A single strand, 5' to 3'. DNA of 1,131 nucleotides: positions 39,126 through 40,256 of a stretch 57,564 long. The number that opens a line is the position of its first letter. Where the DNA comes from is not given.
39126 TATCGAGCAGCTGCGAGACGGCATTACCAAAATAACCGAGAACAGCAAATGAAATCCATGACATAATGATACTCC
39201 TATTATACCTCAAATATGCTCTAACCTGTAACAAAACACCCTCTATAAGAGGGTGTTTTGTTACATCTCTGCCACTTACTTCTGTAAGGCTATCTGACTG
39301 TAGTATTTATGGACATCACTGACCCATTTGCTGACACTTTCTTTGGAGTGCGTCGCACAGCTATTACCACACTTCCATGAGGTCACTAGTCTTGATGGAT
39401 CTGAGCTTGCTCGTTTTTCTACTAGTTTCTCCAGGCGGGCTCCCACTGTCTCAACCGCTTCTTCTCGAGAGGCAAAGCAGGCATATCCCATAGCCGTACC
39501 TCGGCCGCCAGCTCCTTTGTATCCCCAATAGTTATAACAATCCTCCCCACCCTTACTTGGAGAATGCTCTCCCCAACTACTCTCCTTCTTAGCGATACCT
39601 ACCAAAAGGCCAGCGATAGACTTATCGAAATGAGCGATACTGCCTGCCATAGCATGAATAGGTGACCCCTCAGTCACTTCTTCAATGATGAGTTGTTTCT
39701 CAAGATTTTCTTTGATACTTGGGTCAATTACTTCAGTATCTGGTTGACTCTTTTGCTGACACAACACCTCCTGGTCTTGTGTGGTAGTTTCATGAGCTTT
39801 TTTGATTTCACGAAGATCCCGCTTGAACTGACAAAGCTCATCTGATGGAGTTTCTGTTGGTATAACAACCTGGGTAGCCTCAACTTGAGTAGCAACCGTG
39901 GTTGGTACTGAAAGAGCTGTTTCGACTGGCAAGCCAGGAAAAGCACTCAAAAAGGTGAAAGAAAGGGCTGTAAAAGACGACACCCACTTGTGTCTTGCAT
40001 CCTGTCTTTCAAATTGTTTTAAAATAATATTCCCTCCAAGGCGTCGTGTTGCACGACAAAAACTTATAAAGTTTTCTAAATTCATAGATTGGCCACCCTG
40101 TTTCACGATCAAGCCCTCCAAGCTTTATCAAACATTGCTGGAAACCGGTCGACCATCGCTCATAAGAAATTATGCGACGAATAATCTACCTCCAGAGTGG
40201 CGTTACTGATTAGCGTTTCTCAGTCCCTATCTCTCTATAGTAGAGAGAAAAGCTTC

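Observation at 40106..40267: Riboswitch-like ~160-nt structured leader upstream of lysozyme-like paralogue B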

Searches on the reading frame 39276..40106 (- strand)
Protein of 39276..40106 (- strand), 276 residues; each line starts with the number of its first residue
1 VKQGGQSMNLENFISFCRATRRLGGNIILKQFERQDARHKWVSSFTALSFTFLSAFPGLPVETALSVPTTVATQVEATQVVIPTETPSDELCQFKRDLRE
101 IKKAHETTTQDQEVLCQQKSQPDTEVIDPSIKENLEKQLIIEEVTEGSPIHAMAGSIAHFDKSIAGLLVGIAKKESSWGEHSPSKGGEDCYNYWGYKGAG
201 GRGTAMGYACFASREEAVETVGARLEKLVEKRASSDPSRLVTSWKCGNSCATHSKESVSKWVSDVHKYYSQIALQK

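Call 7: search_protein_families(library=pfam, proteins=[window:39276-40106:-], max_evalue=0.01)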
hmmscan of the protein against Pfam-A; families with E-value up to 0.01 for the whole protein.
window:39276-40106:- (276 aa): 0 families

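Call 19: find_homologous_proteins(query=window:39276-40085:-, max_evalue=1e-40)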
Query window:39276-40085:- (269 aa): 75 proteins with E <= 1e-40 among 1055 candidates.
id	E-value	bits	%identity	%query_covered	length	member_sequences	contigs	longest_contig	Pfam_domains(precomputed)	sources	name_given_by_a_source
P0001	1.1e-177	607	100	100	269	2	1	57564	-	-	-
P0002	5.5e-123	427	72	100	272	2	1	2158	-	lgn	-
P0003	3.3e-117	409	68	100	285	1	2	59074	-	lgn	-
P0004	1.3e-105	371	64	100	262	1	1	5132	-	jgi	jgi:hypothetical protein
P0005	2.3e-103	363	63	100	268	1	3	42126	-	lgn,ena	-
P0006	2.8e-102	360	62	100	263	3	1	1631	-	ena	-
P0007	3.3e-102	359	63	100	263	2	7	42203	-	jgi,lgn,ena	-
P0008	2.1e-101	357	64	100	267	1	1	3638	-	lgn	-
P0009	2.5e-101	356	61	100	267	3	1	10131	-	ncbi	-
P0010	5.7e-91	323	56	100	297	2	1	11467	-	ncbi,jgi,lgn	-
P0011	9.5e-90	319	55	100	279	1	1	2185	-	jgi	jgi:hypothetical protein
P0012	1.6e-88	314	57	100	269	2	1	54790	-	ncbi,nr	ncbi:MAG: glucosaminidase domain-containing protein [Candidatus Moranbacteria bacterium]|nr:glucosam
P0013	9.9e-88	312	53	100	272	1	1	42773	-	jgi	jgi:hypothetical protein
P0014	2.3e-86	307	54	100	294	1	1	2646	-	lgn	-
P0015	2.0e-77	278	54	93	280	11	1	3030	-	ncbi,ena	-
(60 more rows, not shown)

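Call 20: find_encoding_contigs(protein=P0002, flank=1500, max_places=2)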
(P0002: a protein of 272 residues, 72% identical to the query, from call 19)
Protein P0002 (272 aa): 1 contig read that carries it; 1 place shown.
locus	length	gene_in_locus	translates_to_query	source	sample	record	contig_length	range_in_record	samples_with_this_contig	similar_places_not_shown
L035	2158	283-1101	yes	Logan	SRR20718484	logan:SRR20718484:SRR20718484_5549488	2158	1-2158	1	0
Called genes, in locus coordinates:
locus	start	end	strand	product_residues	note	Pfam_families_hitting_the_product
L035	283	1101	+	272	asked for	-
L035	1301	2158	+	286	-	?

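Call 21: find_encoding_contigs(protein=P0003, flank=1500, max_places=2)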
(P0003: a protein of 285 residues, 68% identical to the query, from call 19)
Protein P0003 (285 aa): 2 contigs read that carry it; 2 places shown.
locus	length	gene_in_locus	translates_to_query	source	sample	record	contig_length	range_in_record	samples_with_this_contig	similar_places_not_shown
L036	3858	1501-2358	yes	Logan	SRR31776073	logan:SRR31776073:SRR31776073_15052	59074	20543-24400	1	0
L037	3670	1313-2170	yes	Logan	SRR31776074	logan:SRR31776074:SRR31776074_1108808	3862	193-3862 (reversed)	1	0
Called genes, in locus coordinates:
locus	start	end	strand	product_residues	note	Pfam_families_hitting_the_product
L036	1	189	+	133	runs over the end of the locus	-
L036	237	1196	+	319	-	-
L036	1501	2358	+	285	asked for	-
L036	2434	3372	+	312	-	-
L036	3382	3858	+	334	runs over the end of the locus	PF02449:Glyco_hydro_42 (faint)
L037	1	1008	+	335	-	?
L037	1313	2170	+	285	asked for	-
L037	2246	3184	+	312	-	-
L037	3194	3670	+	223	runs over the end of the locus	?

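Call 22: find_encoding_contigs(protein=P0004, flank=1500, max_places=2)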
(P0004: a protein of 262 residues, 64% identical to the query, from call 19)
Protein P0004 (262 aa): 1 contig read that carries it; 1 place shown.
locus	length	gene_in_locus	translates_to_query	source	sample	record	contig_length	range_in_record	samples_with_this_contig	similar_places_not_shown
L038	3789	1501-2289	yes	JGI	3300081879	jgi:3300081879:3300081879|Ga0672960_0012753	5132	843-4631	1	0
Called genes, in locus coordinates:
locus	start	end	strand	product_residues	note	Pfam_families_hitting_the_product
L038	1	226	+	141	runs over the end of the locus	-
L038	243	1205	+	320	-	-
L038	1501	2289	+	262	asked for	-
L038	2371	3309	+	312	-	-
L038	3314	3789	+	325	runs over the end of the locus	?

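Call 23: find_encoding_contigs(protein=P0005, flank=1500, max_places=2)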
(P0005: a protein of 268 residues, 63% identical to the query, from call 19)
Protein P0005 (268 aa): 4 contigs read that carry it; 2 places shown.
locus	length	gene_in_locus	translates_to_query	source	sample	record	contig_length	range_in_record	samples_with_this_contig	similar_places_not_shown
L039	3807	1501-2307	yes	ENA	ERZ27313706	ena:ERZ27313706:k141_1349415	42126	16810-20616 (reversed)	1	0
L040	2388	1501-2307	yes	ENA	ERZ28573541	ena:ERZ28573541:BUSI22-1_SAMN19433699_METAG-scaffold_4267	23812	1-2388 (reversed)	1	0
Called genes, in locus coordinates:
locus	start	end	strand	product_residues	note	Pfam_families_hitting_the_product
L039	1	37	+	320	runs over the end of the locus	-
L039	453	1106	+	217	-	-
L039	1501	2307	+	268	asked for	-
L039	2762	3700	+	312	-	-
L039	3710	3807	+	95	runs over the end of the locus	PF01541:GIY-YIG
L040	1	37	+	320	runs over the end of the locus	-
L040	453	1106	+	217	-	-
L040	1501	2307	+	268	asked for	-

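Call 24: find_encoding_contigs(protein=P0006, flank=1500, max_places=2)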
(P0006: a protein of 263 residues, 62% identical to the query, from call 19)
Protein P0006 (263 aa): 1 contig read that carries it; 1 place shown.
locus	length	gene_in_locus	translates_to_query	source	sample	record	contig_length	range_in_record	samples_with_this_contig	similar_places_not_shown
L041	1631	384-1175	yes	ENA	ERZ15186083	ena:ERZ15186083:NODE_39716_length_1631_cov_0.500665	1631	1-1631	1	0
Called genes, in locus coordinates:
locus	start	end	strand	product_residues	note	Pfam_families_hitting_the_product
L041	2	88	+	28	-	?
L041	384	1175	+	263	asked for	-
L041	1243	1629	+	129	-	?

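Call 25: find_encoding_contigs(protein=P0007, flank=1500, max_places=3)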
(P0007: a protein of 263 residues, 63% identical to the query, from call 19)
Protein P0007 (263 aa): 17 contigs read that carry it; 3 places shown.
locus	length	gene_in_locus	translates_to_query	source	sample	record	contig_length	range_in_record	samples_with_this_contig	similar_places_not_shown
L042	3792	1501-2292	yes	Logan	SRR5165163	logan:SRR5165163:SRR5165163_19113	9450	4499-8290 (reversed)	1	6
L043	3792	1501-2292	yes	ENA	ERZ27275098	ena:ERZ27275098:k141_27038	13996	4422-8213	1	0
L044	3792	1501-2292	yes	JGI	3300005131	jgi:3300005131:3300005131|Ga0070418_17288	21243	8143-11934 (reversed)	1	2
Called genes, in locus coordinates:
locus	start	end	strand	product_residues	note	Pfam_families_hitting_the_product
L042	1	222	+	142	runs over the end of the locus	-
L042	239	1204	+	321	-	-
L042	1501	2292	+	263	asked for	-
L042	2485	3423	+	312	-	-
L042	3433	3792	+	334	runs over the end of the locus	PF02449:Glyco_hydro_42 (faint)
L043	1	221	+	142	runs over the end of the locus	-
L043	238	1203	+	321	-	-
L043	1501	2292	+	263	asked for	-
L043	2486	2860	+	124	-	-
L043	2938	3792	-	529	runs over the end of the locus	PF03485:Arg_tRNA_synt_N, PF01921:tRNA-synt_1f (faint), PF00750:tRNA-synt_1d, PF05746:DALR_1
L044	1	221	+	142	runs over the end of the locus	-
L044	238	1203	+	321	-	-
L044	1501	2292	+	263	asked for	-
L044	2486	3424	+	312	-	-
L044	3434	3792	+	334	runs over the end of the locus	PF02449:Glyco_hydro_42 (faint)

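Call 26: find_encoding_contigs(protein=P0008, flank=1500, max_places=2)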
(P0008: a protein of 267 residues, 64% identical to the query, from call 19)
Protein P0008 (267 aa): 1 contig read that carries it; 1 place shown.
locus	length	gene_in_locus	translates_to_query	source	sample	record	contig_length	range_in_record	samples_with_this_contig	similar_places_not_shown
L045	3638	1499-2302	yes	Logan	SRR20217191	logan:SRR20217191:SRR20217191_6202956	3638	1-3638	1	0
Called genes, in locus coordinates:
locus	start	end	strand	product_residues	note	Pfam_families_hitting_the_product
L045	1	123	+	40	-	?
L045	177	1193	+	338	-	PF00078:RVT_1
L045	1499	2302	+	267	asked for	-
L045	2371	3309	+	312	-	-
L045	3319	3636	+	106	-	?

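Call 27: find_encoding_contigs(protein=P0010, flank=1500, max_places=2)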
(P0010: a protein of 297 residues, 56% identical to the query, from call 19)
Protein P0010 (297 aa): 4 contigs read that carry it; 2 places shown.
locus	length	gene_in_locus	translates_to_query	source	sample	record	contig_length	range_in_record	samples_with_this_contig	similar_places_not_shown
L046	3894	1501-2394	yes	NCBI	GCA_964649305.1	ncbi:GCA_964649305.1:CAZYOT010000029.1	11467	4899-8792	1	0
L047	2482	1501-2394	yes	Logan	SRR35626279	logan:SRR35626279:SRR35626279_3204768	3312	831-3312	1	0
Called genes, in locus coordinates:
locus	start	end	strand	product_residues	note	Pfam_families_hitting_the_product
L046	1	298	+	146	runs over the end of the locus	-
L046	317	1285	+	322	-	-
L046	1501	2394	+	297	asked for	-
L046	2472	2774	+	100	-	-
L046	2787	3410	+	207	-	-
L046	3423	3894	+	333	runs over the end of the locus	PF02449:Glyco_hydro_42 (weak)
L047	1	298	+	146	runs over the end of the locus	-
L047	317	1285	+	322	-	-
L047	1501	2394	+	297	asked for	-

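Call 28: find_encoding_contigs(protein=P0011, flank=1500, max_places=2)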
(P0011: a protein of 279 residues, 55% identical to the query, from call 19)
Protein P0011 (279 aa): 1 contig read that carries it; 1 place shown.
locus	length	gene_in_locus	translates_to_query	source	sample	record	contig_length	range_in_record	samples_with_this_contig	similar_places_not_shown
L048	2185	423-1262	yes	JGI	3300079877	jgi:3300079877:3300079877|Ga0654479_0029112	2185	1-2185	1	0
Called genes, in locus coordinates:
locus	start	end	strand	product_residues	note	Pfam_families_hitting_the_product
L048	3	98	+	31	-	?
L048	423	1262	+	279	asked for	-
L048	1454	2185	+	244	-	?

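Call 29: find_encoding_contigs(protein=P0013, flank=1500, max_places=2)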
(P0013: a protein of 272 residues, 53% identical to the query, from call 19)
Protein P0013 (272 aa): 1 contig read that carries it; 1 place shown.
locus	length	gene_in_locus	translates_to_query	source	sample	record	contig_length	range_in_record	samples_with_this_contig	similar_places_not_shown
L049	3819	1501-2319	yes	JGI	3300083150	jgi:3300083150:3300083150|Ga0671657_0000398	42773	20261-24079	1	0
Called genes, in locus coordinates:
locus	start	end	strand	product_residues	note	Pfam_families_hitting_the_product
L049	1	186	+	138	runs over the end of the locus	-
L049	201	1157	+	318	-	-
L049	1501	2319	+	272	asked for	-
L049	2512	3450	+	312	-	-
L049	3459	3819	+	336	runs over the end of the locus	PF02449:Glyco_hydro_42 (weak)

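Call 30: find_encoding_contigs(protein=P0014, flank=1500, max_places=2)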
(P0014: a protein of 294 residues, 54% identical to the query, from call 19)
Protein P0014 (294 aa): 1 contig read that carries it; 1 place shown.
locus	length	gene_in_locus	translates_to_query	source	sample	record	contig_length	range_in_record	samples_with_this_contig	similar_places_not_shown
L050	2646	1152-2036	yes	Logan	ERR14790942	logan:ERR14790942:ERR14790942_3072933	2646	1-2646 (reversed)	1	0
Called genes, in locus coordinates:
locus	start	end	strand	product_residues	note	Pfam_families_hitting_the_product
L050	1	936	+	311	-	?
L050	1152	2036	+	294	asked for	-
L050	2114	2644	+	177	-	?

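Call 31: find_encoding_contigs(protein=P0015, flank=1500, max_places=2)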
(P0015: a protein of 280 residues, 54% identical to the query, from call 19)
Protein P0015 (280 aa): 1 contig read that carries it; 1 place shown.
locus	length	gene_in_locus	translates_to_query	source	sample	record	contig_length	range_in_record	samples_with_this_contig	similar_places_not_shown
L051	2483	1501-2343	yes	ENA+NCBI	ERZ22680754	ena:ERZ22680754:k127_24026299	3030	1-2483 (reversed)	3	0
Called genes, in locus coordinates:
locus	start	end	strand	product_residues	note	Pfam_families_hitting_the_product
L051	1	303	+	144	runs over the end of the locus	-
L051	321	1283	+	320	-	-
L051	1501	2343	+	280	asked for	-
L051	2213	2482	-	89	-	?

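Call 83: search_solved_structures(query=window:39276-40085:-, max_evalue=1)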
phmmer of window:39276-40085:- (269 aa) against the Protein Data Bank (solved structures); distinct sequences matched with E-value up to 1: 1.
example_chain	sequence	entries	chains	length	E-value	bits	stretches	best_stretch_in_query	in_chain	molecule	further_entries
8p4y_A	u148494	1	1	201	0.014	18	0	54-127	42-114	Protein origami triangle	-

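Call 84: search_protein_families(library=ncbifam, proteins=[window:39276-40085:-], max_evalue=1)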
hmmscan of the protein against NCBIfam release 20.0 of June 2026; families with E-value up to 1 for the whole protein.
window:39276-40085:- (269 aa): 0 families

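Call 85: search_protein_families(library=pfam, proteins=[window:39276-40085:-], max_evalue=10)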
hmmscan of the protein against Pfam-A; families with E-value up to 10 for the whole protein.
window:39276-40085:- (269 aa): 0 families

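Call 87: search_solved_structures(query=A6, max_evalue=1, show_alignments=1)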
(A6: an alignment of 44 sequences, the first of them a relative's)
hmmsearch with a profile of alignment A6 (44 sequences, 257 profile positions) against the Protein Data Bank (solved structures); distinct sequences matched with E-value up to 1: 2.
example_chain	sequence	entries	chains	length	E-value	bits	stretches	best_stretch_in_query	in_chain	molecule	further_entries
2d9p_A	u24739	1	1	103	0.048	16.8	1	181-211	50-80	Polyadenylate-binding protein 3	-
6r5k_D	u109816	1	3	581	0.28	14.3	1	180-212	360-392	Polyadenylate-binding protein, cytoplasmic and nuclear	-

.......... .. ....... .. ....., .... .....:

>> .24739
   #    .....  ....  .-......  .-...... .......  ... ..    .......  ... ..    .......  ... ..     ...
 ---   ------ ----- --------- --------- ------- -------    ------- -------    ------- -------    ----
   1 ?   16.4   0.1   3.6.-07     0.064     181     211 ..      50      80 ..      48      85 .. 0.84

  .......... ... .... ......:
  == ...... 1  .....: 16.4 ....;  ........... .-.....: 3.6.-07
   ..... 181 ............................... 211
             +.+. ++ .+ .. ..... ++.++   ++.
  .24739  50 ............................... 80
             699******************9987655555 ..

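Call 95: predict_structure(alignment_id=A6)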
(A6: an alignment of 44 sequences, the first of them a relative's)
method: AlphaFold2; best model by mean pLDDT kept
length: 269 residues; sequences in the alignment: 44
mean_pLDDT: 74.3   pTM: 0.58
mean pLDDT of the five models: 74.3, 73.9, 73.3, 73.0, 72.2
residues with pLDDT >= 90: 98; 70-90: 65; 50-70: 64; < 50: 42
segments of 3 or more residues with pLDDT < 50: 55-78, 100-106, 111-113
pLDDT, mean of each block of 10 residues (from residue 1): 67 56 52 52 55 49 46 45 71 69 46 58 94 97 96 97 91 81 77 72 89 94 96 87 85 95 92
secondary structure, 60 per line:
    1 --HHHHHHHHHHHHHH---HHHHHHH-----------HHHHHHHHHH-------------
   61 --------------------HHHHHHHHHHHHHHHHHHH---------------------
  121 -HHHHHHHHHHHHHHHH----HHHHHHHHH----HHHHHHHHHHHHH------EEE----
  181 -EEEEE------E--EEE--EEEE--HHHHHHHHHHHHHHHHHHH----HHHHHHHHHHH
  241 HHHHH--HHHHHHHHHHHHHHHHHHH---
elements in order: H3-16 H20-26 H38-47 H81-99 H122-137 H142-150 H155-167 E174-176 E182-186 E196-198 E201-204 H207-225 H230-245 H248-266

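Call 97: fold_search(model_id=the predicted structure, library=pdb)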
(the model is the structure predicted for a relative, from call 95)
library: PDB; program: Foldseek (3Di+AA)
matches with E <= 10: 31; with E <= 0.001: 0
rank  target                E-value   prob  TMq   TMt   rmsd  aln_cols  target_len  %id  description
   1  7d6v_A                1.3e+00  0.05  0.10  0.06  12.1       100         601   13  Mycobacterium smegmatis Sdh1 in complex with UQ1 (released 2021-04-07)
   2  4nqi_D                1.7e+00  0.04  0.11  0.13  28.2       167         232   14  Structure of the N-terminal I-BAR domain (1-259) of D.Discoideum IBARa (released 2014-02-05)
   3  6kfq                  2.8e+00  0.06  0.10  0.11  12.5        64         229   12  Crystal structure of thermophilic rhodopsin from Rubrobacter xylanophilus (released 2020-04-08)
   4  4nqi_C                3.2e+00  0.01  0.09  0.10  27.3       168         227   14  Structure of the N-terminal I-BAR domain (1-259) of D.Discoideum IBARa (released 2014-02-05)
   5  8snb_4Y               3.4e+00  0.02  0.13  0.12  16.5       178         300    9  atomic model of sea urchin sperm doublet microtubule (48-nm periodicity) (released 2023-06-28)
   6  7xf2_B                3.8e+00  0.01  0.08  0.06  25.6       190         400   13  Cry-EM structure of vp51 in white spot syndrome virus capsid (released 2023-04-05)
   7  2anv_A                4.2e+00  0.08  0.20  0.32   9.4       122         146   11  crystal structure of P22 lysozyme mutant L86M (released 2006-02-07)
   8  9a5r_A                4.2e+00  0.02  0.08  0.07   9.6        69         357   13  Integrative model of YTOP-YSDC by crosslinking MS and deep learning (released 2024-09-18)
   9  3mkb_D                4.7e+00  0.03  0.14  0.25  13.7       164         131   11  Crystal structure determination of Shortfin Mako (Isurus oxyrinchus) hemoglobin at 1.9 Angstrom resolution (released 2011-01-26)
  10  2gsc_E                4.7e+00  0.03  0.13  0.24  14.2       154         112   10  Crystal Structure of the Conserved Hypothetical Cytosolic Protein Xcc0516 from Xanthomonas campestris (released 2006-10-03)
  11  5h6i_B                4.7e+00  0.02  0.10  0.13  13.0       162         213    8  Crystal Structure of GBS CAMP Factor (released 2017-11-22)
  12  9a5r_B                6.3e+00  0.01  0.09  0.07   9.1        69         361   13  Integrative model of YTOP-YSDC by crosslinking MS and deep learning (released 2024-09-18)
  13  1sj7_A                7.1e+00  0.02  0.15  0.21  15.9       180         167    8  Crystal Structure of Talin Rod 482-655 (released 2004-08-24)
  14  9dcz_A                7.5e+00  0.04  0.22  0.23   8.5       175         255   11  Designed allosteric facilitated dissociation switch AS1 in complex state TH with methylated lysines, crystal #1 (released 2025-08-20)
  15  2edu_MODEL_1_A        7.5e+00  0.02  0.09  0.20  11.4        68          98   18  Solution structure of RSGI RUH-070, a C-terminal domain of kinesin-like protein KIF22 from human cDNA (released 2007-08-21)
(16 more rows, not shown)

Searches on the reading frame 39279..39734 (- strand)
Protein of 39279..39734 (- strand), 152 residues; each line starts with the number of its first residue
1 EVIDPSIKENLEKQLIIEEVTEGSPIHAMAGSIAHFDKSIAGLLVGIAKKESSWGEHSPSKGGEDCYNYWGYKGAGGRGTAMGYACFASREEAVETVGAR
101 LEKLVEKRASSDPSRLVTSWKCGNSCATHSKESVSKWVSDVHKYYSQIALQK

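Call 102: predict_structure(alignment_id=A7)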
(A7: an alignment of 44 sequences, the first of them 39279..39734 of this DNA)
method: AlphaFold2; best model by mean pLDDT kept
length: 152 residues; sequences in the alignment: 44
mean_pLDDT: 87.4   pTM: 0.83
mean pLDDT of the five models: 87.4, 87.0, 86.9, 84.9, 84.2
residues with pLDDT >= 90: 86; 70-90: 54; 50-70: 12; < 50: 0
segments of 3 or more residues with pLDDT < 50: none
pLDDT, mean of each block of 10 residues (from residue 1): 86 96 93 96 94 77 72 77 81 93 93 89 79 92 95 72
secondary structure, 60 per line:
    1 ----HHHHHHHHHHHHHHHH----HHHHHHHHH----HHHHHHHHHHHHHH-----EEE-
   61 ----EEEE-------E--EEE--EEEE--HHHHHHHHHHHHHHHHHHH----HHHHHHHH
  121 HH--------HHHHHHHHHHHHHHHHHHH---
elements in order: H5-20 H25-33 H38-51 E57-59 E65-68 E79-81 E84-87 H90-108 H113-122 H131-149

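Call 104: fold_search(model_id=the predicted structure, library=pdb)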
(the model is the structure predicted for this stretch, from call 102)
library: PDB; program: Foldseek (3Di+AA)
matches with E <= 10: 10; with E <= 0.001: 0
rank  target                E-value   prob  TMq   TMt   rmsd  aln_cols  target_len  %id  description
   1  7d6v_A                2.4e+00  0.03  0.16  0.06  12.0       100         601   13  Mycobacterium smegmatis Sdh1 in complex with UQ1 (released 2021-04-07)
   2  6kfq                  4.9e+00  0.04  0.16  0.11  12.5        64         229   12  Crystal structure of thermophilic rhodopsin from Rubrobacter xylanophilus (released 2020-04-08)
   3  7dgw                  5.5e+00  0.02  0.14  0.21  15.1       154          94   15  De novo designed protein H4A2S (released 2021-11-24)
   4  2gsc_E                6.2e+00  0.02  0.18  0.22  15.2       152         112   11  Crystal Structure of the Conserved Hypothetical Cytosolic Protein Xcc0516 from Xanthomonas campestris (released 2006-10-03)
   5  4nqi_D                6.6e+00  0.02  0.17  0.12  30.1       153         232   12  Structure of the N-terminal I-BAR domain (1-259) of D.Discoideum IBARa (released 2014-02-05)
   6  7ohs_n                7.8e+00  0.02  0.20  0.12  11.7       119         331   10  Nog1-TAP associated immature ribosomal particle population F from S. cerevisiae (released 2021-11-03)
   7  9p80_R                8.3e+00  0.02  0.19  0.12  15.4       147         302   14  NTSR1-Gi-NTS(8-13) Complex in the Non-Canonical, AHD Open State (NC-Open-Apo) (released 2026-03-25)
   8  5h6i_B                8.7e+00  0.01  0.18  0.14  11.4       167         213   10  Crystal Structure of GBS CAMP Factor (released 2017-11-22)
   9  8q0o_H                8.7e+00  0.01  0.15  0.10  14.4       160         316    9  Outward-facing, open2 proteoliposome complex I at 3.1 A. Initially purified in DDM. (released 2024-06-05)
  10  8agc_H                9.3e+00  0.03  0.23  0.26  13.2       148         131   11  Structure of yeast oligosaccharylransferase complex with lipid-linked oligosaccharide and non-acceptor peptide bound (released 2022-12-07)

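Call 106: fold_search(model_id=the predicted structure, library=viral)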
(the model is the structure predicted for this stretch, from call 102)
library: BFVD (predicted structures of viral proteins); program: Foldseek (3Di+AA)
matches with E <= 10: 52; with E <= 0.001: 0
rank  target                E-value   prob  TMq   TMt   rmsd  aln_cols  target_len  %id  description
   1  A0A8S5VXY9            2.4e-01  0.87  0.49  0.41   6.6       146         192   18  Mannosyl-glycoprotein endo-beta-N-acetylglucosaminidase [Tectiviridae sp.]
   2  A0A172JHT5            2.5e-01  0.97  0.60  0.37   4.6       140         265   14  Mannosyl-glycoendo-beta-N-acetylglucosaminidase [Bacillus phage AR9]
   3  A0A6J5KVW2            2.8e-01  0.75  0.52  0.46   5.8       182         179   12  Transglycosylase SLT domain 1 [uncultured Caudovirales phage]
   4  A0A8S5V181            1.2e+00  0.25  0.44  0.09   8.7       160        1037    9  Peptidase [Myoviridae sp. ctJ2i1]
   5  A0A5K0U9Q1            1.2e+00  0.07  0.23  0.15  12.0       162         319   10  Uncharacterized protein [Yasminevirus sp. GU-2018]
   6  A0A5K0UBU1            1.6e+00  0.06  0.19  0.08  14.7       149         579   15  Pre-mRNA-splicing factor ATP-dependent RNA helicase PRP16 [Yasminevirus sp. GU-2018]
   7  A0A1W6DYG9            1.9e+00  0.14  0.42  0.39   9.8       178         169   12  Transglycosylase SLT domain-containing protein [Aeromonas phage phiA8-29]
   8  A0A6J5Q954            2.1e+00  0.07  0.29  0.12  13.3       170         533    9  FlgJ Muramidase (Flagellum-specific) [uncultured Caudovirales phage]
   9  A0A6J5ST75            2.3e+00  0.04  0.20  0.17  13.4       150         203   15  Uncharacterized protein [uncultured Caudovirales phage]
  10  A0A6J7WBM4            2.6e+00  0.04  0.26  0.17  12.1       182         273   11  Phage tail lysozyme domain-containing protein [uncultured Caudovirales phage]
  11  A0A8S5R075            3.1e+00  0.23  0.47  0.41   5.1       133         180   13  Transglycosylase SLT domain-containing protein (Fragment) [Siphoviridae sp. ctyvQ1]
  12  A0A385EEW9            3.1e+00  0.03  0.17  0.20  15.5       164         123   13  Uncharacterized protein [Caulobacter phage CcrBL9]
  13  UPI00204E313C         3.3e+00  0.08  0.39  0.16  10.7       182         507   12  (no name look-up for this kind of identifier)
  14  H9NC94                3.5e+00  0.18  0.52  0.40   5.4       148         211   14  (no name in the UniProt tables at hand)
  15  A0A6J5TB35            3.5e+00  0.05  0.18  0.21  13.2       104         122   10  Sm_term_P27, putative phage terminase, small subunit, P27 family [uncultured Caudovirales phage]
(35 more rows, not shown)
